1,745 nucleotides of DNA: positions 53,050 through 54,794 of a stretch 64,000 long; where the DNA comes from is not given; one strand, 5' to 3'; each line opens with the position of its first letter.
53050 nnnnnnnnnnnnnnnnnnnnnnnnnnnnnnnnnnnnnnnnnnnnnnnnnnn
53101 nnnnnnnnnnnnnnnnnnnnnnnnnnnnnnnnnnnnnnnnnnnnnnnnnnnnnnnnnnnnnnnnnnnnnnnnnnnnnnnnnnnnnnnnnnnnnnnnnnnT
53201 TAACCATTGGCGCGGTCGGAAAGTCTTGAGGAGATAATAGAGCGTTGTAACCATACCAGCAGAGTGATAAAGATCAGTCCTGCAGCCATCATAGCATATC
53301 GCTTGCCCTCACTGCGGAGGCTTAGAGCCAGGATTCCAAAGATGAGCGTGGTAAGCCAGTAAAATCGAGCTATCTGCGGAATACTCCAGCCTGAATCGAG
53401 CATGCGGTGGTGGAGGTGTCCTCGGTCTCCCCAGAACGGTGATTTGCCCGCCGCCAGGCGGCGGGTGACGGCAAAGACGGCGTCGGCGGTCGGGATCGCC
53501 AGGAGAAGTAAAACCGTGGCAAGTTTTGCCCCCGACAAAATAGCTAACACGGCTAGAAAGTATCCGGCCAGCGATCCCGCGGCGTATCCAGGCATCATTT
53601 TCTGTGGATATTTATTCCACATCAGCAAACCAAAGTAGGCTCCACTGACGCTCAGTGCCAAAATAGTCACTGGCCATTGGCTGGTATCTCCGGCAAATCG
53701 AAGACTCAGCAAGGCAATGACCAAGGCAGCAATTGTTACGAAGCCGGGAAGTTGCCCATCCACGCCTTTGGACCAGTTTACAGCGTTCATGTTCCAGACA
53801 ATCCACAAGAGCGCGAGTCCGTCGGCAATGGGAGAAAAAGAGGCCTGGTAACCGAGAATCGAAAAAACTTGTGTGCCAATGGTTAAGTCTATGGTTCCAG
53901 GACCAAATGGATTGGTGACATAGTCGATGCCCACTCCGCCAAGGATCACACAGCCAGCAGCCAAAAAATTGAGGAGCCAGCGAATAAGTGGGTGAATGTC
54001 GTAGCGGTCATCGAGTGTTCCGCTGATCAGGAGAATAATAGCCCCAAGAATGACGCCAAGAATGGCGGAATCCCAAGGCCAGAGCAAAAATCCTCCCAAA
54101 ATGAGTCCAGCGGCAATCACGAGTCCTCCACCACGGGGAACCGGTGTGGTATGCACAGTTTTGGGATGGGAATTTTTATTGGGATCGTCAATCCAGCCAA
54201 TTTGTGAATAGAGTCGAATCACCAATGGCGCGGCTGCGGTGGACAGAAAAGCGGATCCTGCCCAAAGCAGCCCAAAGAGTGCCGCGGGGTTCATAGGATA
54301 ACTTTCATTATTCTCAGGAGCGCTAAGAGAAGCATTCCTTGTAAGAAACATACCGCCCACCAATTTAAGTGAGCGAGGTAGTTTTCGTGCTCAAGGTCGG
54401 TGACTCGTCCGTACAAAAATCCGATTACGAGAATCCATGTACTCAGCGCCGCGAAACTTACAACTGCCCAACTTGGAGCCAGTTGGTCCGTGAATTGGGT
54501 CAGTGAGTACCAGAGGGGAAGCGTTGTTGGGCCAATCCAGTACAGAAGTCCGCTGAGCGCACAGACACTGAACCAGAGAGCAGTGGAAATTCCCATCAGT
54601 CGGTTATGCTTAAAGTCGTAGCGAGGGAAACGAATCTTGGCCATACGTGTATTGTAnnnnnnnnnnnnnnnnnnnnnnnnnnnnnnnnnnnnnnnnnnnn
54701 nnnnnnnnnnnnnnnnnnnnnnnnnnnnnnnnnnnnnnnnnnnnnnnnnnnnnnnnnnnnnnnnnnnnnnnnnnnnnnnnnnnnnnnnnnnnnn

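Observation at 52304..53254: UbiA-family enzyme inside the glycan cluster: candidate polyprenyl-phosphate phosphoribosyltransferase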

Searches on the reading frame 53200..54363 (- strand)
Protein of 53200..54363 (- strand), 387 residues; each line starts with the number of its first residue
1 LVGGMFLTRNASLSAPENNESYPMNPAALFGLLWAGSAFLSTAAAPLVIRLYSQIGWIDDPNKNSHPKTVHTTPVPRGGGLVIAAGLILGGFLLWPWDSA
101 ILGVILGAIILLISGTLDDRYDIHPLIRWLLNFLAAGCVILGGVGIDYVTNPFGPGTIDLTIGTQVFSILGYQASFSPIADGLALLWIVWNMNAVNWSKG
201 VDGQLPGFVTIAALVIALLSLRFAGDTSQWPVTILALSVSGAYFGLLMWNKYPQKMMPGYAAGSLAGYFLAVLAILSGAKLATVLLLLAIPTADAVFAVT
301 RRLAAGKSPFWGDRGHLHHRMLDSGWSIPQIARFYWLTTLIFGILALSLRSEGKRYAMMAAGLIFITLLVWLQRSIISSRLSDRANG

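Call 3: search_protein_families(library=pfam, proteins=[window:53200-54363:-], max_evalue=0.01)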
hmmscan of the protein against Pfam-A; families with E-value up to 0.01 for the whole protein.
window:53200-54363:- (387 aa): 1 family
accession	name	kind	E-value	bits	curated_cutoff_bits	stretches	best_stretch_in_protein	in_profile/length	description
PF00953.26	Glycos_transf_4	-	2.1e-19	70.5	27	1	102-277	2-159/160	Glycosyl transferase family 4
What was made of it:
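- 53200..54294 (-): WecA-like polyprenyl-phosphate sugar-1-phosphate transferase (PNPT superfamily, PF00953), 364 aa. The true start is the ATG at 54294, not the TTG at 54363. Its 3' end overlaps the DPPRS start by 55 nt. PF00953 scores 70.5 bits (call 3).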

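Call 4: search_protein_families(library=ncbifam, proteins=[window:53200-54363:-], max_evalue=0.01)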
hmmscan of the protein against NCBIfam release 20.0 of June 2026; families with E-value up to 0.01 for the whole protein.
window:53200-54363:- (387 aa): 3 families
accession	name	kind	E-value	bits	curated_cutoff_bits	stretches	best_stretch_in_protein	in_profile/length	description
TIGR02380.1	ECA_wecA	exception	9.4e-21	74.3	326.05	1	39-343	8-302/346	UDP-N-acetylglucosamine--undecaprenyl-phosphate N-acetylglucosaminephosphotransferase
NF053644.1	MraY_archaea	equivalog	1.7e-13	50.6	450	1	161-347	165-340/340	pseudomurein biosynthesis MraY family phospho-N-acetylmuramoyl-pentapeptide-transferase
TIGR00445.1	mraY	equivalog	2.8e-13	50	192.05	1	182-348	139-316/321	phospho-N-acetylmuramoyl-pentapeptide-transferase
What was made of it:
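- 53200..54294 (-): The WecA model scores 74 bits and the MraY model 50 bits, both far below their cut-offs (call 4).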

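Call 48: search_solved_structures(query=window:53200-54363:-, max_evalue=0.01, show_alignments=2)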
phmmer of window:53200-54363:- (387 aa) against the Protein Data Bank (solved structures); distinct sequences matched with E-value up to 0.01: 1.
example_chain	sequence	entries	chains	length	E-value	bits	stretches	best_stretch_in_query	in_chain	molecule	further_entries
5jnq_A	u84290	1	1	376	1e-07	34.9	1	36-349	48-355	Phospho-N-acetylmuramoyl-pentapeptide-transferase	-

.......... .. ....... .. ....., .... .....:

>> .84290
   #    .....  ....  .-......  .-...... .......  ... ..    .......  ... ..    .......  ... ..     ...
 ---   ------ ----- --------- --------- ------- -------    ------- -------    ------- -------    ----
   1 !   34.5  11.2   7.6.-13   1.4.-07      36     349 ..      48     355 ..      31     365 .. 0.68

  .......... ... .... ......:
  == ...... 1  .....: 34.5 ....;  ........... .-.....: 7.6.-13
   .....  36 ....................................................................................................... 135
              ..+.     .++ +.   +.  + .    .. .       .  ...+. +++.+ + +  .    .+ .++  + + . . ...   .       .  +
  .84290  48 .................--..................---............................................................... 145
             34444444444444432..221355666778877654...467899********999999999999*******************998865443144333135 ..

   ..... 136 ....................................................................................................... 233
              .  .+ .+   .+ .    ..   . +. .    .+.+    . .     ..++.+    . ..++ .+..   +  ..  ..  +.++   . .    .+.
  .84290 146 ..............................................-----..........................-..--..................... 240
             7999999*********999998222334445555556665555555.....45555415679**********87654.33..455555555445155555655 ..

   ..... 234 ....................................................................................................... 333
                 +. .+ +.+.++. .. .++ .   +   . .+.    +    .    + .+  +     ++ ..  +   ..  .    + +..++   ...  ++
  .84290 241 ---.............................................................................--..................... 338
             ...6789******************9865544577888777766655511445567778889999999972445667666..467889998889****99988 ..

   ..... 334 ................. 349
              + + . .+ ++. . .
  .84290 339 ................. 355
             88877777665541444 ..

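Call 68: find_homologous_proteins(query=window:53200-54294:-, max_evalue=1e-10)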
Query window:53200-54294:- (364 aa): 2750 proteins with E <= 1e-10 among 8000 candidates; the best 120 are listed.
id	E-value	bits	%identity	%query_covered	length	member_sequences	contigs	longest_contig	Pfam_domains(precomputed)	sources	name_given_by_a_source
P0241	7.5e-235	797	100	100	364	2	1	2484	PF00953.27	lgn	-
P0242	4.5e-183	627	78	100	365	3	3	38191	PF00953.27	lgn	-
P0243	1.5e-174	599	77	98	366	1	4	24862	PF00953.27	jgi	jgi:UDP-GlcNAc:undecaprenyl-phosphate GlcNAc-1-phosphate transferase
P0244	4.0e-173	594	74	100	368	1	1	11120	PF00953.27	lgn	-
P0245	3.7e-172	591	72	99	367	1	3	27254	PF00953.27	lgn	-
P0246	1.5e-169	582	74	95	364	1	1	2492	PF00953.27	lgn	-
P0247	1.2e-168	579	74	98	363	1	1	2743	PF00953.27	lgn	-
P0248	1.2e-151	523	69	97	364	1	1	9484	PF00953.27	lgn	-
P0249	2.2e-150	519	67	99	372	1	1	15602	PF00953.27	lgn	-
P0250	2.9e-149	516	68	95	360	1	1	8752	PF00953.27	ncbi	-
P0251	3.7e-148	512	68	94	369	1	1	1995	PF00953.27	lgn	-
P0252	9.0e-148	511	68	95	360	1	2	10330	PF00953.27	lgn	-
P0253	9.3e-148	511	68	95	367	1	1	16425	PF00953.27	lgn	-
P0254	1.8e-146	506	65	99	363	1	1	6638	PF00953.27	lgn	-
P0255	2.8e-143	496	64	96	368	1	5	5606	PF00953.27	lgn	-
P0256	3.1e-143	496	68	91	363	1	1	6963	PF00953.27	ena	-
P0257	5.2e-143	495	66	96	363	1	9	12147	PF00953.27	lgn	-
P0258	5.3e-143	495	67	93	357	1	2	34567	PF00953.27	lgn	-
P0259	1.4e-142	494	66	95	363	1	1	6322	PF00953.27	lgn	-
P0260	2.2e-142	493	67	95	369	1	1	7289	PF00953.27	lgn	-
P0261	2.7e-142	493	65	97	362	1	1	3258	PF00953.27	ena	-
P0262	6.7e-142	491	65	98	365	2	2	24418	PF00953.27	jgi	jgi:UDP-GlcNAc:undecaprenyl-phosphate GlcNAc-1-phosphate transferase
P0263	9.9e-142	491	67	91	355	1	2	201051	PF00953.27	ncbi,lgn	-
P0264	1.6e-141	490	66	93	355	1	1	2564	PF00953.27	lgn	-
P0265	6.5e-141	488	66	96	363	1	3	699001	PF00953.27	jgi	jgi:UDP-GlcNAc:undecaprenyl-phosphate GlcNAc-1-phosphate transferase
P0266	1.9e-140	487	65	97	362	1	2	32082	PF00953.27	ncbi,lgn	-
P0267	2.0e-140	487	64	97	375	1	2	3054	PF00953.27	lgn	-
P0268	7.8e-140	485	65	98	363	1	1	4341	PF00953.27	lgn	-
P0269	8.2e-140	485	64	97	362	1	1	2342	PF00953.27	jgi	jgi:UDP-GlcNAc:undecaprenyl-phosphate GlcNAc-1-phosphate transferase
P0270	1.5e-139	484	64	97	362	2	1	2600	PF00953.27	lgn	-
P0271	6.4e-139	482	65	91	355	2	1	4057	PF00953.27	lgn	-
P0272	9.3e-139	481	64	96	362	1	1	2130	PF00953.27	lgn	-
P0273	1.1e-138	481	63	97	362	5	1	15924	PF00953.27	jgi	-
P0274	1.1e-138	481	64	100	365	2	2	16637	PF00953.27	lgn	-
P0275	1.9e-138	480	65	96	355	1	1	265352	PF00953.27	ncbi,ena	-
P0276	2.1e-138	480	67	89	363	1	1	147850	PF00953.27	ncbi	-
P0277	3.1e-138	479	64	94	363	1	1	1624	PF00953.27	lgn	-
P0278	3.8e-137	476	62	97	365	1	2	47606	PF00953.27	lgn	-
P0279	1.0e-136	474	64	97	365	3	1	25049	PF00953.27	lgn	-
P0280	1.3e-136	474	63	100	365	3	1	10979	PF00953.27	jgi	-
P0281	8.4e-135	468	64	98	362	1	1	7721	PF00953.27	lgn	-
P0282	1.5e-134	467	63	98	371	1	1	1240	PF00953.27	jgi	-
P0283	1.8e-134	467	63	94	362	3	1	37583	PF00953.27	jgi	jgi:UDP-GlcNAc:undecaprenyl-phosphate/decaprenyl-phosphate GlcNAc-1-phosphate transferase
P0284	2.4e-134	467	65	91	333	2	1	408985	PF00953.27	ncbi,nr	ncbi:undecaprenyl/decaprenyl-phosphate alpha-N-acetylglucosaminyl 1-phosphate transferase [Candidatu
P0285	4.1e-133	462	63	96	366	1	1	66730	PF00953.27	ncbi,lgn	-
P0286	4.3e-133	462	60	98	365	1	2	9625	PF00953.27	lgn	-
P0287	4.0e-132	459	61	97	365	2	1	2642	PF00953.27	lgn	-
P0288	1.6e-131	457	63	97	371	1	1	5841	PF00953.27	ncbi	-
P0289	2.0e-129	450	61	96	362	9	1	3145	PF00953.27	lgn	-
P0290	1.5e-116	408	55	95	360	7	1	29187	PF00953.27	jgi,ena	-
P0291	1.8e-115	404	56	94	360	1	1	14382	PF00953.27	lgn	-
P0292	3.2e-115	404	56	96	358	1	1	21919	PF00953.27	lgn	-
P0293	3.8e-115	403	55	97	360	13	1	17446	PF00953.27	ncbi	-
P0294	1.5e-114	401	54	95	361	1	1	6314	PF00953.27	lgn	-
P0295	1.8e-113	398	53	96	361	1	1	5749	PF00953.27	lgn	-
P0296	7.7e-113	396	54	96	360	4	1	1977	PF00953.27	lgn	-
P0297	8.1e-113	396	55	96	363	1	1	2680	PF00953.27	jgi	jgi:UDP-GlcNAc:undecaprenyl-phosphate GlcNAc-1-phosphate transferase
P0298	1.2e-112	395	55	96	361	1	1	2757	PF00953.27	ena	-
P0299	5.1e-112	393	55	93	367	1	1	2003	PF00953.27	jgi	-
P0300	1.4e-111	392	54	96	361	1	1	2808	PF00953.27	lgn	-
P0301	1.1e-110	389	54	96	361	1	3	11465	PF00953.27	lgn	-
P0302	1.2e-110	389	53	96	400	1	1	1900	PF00953.27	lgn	-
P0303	1.4e-110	388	56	96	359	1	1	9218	PF00953.27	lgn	-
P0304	5.0e-110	386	55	96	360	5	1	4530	PF00953.27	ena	-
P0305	5.5e-110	386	53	96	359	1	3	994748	PF00953.27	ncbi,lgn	-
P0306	6.1e-110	386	53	96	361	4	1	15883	PF00953.27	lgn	-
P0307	9.2e-110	386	52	96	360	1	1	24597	PF00953.27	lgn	-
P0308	1.8e-109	385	55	95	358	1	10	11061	PF00953.27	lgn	-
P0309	2.1e-109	384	55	94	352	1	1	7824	PF00953.27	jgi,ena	-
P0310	2.4e-109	384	57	90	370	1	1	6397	PF00953.27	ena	-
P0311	2.4e-109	384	52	95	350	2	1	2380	PF00953.27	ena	-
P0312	2.7e-109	384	52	95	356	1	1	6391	PF00953.27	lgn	-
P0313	5.4e-109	383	52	96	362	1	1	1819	PF00953.27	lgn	-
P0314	5.8e-109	383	54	89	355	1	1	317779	PF00953.27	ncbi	-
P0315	6.9e-109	383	52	96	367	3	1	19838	PF00953.27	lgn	-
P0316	9.6e-109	382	53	93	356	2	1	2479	PF00953.27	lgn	-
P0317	1.3e-108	382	51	98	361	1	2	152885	PF00953.27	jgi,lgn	-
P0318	1.3e-108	382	55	90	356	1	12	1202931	PF00953.27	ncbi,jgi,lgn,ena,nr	ncbi:undecaprenyl/decaprenyl-phosphate alpha-N-acetylglucosaminyl 1-phosphate transferase [Patesciba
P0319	1.3e-108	382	52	95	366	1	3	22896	PF00953.27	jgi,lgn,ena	-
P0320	1.4e-108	382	54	93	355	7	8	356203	PF00953.27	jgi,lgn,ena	-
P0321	1.4e-108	382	53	93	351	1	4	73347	PF00953.27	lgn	-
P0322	2.0e-108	381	52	96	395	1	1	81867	PF00953.27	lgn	-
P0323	3.2e-108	381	52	96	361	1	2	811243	PF00953.27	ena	-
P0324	3.4e-108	380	51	96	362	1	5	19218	PF00953.27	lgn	-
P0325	3.7e-108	380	50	96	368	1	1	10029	PF00953.27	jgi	jgi:UDP-GlcNAc:undecaprenyl-phosphate GlcNAc-1-phosphate transferase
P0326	3.8e-108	380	52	100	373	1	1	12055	PF00953.27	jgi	-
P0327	4.0e-108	380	53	95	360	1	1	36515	PF00953.27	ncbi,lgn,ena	-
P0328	5.3e-108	380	53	93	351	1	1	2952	PF00953.27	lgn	-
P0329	6.6e-108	380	53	92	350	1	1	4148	PF00953.27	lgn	-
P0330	6.8e-108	379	54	92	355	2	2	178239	PF00953.27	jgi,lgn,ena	-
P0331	8.9e-108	379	55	90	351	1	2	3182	PF00953.27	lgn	-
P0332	1.0e-107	379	53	93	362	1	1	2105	PF00953.27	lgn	-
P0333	1.0e-107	379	52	100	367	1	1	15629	PF00953.27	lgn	-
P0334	1.1e-107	379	53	95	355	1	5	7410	PF00953.27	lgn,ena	-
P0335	1.2e-107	379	54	95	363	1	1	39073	PF00953.27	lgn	-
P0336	1.3e-107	379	52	97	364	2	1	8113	PF00953.27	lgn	-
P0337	1.3e-107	379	53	93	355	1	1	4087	PF00953.27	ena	-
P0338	1.5e-107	378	52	93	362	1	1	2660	PF00953.27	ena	-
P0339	1.6e-107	378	52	96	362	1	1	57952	PF00953.27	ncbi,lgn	-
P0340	1.8e-107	378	53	95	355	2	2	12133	PF00953.27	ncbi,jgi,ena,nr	ncbi:undecaprenyl/decaprenyl-phosphate alpha-N-acetylglucosaminyl 1-phosphate transferase [Patesciba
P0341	1.9e-107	378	53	92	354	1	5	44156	PF00953.27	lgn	-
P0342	3.3e-107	377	54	92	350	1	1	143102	PF00953.27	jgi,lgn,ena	-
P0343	3.3e-107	377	50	96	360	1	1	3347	PF00953.27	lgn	-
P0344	3.8e-107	377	54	92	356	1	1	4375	PF00953.27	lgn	-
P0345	3.9e-107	377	53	92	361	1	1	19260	PF00953.27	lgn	-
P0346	4.3e-107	377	54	87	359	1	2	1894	PF00953.27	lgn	-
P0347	4.5e-107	377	52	97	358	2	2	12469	PF00953.27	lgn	-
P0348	4.6e-107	377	53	95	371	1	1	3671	PF00953.27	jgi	jgi:UDP-GlcNAc:undecaprenyl-phosphate/decaprenyl-phosphate GlcNAc-1-phosphate transferase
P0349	4.6e-107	377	51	94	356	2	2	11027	PF00953.27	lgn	-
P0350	5.1e-107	377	54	93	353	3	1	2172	PF00953.27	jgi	jgi:UDP-GlcNAc:undecaprenyl-phosphate GlcNAc-1-phosphate transferase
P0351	5.3e-107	377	54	93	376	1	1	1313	PF00953.27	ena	-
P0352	7.0e-107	376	52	92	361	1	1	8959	PF00953.27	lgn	-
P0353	7.5e-107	376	53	96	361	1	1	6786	PF00953.27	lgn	-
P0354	7.6e-107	376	53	93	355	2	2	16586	PF00953.27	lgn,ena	-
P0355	8.1e-107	376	50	96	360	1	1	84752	PF00953.27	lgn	-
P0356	8.2e-107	376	53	94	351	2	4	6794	PF00953.27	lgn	-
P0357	8.6e-107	376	52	96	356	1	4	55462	PF00953.27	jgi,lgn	-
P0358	8.6e-107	376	53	87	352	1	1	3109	PF00953.27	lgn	-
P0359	8.8e-107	376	49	95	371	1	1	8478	PF00953.27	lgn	-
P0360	8.9e-107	376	52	96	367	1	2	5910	PF00953.27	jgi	jgi:UDP-GlcNAc:undecaprenyl-phosphate GlcNAc-1-phosphate transferase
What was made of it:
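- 53200..54294 (-): An identical 364-aa database protein exists (call 68).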

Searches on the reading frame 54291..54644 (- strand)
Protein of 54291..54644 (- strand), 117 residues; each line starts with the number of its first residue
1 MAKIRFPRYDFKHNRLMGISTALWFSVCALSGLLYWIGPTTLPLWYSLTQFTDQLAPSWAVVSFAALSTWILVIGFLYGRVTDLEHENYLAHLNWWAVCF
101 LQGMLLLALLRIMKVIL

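Call 3: search_protein_families(library=pfam, proteins=[window:54291-54644:-], max_evalue=0.01)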
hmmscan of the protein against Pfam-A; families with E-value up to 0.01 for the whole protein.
window:54291-54644:- (117 aa): 0 families

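Call 4: search_protein_families(library=ncbifam, proteins=[window:54291-54644:-], max_evalue=0.01)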
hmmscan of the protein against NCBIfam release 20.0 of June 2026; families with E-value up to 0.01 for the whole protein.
window:54291-54644:- (117 aa): 0 families

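Call 49: search_protein_families(library=pfam, proteins=[window:54291-54644:-], max_evalue=10)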
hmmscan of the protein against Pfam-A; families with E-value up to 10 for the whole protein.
window:54291-54644:- (117 aa): 0 families

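Call 79: search_solved_structures(query=A2, max_evalue=10)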
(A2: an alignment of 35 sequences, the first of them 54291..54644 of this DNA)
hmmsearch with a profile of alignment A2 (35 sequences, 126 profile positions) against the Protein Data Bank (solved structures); distinct sequences matched with E-value up to 10: 11.
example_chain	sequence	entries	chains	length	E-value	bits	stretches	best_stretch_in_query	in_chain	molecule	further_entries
6fwf_A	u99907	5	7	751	0.032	17.6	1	14-120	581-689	Nitric-oxide reductase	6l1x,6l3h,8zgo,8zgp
8a22_BF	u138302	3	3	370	0.084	16.3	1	38-95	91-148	mS107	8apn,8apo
30sj_A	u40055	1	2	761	0.3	14.5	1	16-121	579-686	Nitric oxide reductase subunit B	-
6qq5_A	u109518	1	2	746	0.3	14.5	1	16-121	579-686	Nitric oxide reductase subunit B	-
28pn_A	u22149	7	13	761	0.31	14.4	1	16-121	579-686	Nitric oxide reductase subunit B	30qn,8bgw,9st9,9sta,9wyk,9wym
6qq6_A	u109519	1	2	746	0.32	14.4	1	16-121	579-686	Nitric oxide reductase subunit B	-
28pq_A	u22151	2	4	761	0.32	14.4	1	16-121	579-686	Nitric oxide reductase subunit B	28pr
9wyl_A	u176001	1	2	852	0.43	14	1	16-121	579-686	Nitric oxide reductase subunit B,Soluble cytochrome b562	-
28pp_A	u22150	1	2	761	8.9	9.7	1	16-121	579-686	Nitric oxide reductase subunit B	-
32fi_A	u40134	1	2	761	9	9.7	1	16-121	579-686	Nitric oxide reductase subunit B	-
6t6v_A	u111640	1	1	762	9.2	9.7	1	16-121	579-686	Nitric oxide reductase subunit B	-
